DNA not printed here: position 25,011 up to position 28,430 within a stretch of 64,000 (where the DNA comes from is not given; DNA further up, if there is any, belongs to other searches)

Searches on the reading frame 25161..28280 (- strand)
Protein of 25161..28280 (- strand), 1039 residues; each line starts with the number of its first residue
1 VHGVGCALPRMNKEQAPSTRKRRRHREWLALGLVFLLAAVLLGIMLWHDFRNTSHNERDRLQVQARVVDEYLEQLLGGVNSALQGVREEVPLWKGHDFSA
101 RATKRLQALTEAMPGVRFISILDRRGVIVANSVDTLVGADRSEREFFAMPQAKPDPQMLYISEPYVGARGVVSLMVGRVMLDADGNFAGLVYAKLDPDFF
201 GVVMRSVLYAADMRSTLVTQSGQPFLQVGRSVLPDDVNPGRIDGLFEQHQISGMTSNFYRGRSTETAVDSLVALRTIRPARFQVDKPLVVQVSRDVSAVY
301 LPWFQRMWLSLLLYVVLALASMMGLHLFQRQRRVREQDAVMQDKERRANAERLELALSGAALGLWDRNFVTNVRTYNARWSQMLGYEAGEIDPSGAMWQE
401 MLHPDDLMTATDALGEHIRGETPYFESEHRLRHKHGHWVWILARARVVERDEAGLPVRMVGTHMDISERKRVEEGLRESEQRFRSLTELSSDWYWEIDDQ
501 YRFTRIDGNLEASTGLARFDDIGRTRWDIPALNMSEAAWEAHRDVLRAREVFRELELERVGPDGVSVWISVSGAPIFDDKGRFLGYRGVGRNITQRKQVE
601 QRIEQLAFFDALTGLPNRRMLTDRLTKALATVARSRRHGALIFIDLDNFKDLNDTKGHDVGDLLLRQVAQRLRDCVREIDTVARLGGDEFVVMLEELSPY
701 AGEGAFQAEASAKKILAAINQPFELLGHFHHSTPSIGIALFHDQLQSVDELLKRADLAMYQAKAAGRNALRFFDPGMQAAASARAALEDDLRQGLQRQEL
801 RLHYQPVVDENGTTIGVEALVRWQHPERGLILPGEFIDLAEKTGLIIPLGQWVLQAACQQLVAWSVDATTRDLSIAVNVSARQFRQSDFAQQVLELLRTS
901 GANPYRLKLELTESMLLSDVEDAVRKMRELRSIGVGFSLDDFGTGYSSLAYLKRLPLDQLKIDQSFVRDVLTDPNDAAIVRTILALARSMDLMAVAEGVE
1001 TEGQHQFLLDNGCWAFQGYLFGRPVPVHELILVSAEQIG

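Call 73: search_protein_families(library=pfam, proteins=[window:25161-28280:-], max_evalue=0.001)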
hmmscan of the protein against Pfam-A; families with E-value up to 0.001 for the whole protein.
window:25161-28280:- (1039 aa): 9 families
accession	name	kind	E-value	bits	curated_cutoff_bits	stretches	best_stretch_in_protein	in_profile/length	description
PF00563.25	EAL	-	6.9e-73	245.3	31.3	1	789-1024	2-236/236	EAL domain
PF00990.26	GGDEF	-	2.8e-47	160.9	23.8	1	607-768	1-160/161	Diguanylate cyclase, GGDEF domain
PF08447.18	PAS_3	-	2.1e-28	98.9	25.6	1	375-463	3-89/89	PAS fold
PF08448.16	PAS_4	-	4e-10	40.3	23.1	1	490-598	4-110/110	PAS fold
PF13426.13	PAS_9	-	5.7e-09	36.6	27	1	539-595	53-103/103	PAS domain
PF02743.24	dCache_1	-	1.8e-08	34.7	45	1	103-225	51-180/240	Cache domain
PF14598.12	PAS_11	-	6e-06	26.6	25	1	394-468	33-106/109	PAS domain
PF13188.13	PAS_8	-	0.00044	20.5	21.8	0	351-392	1-38/65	PAS domain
PF00989.32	PAS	-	0.00049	20.5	22.6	0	540-593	60-113/113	PAS fold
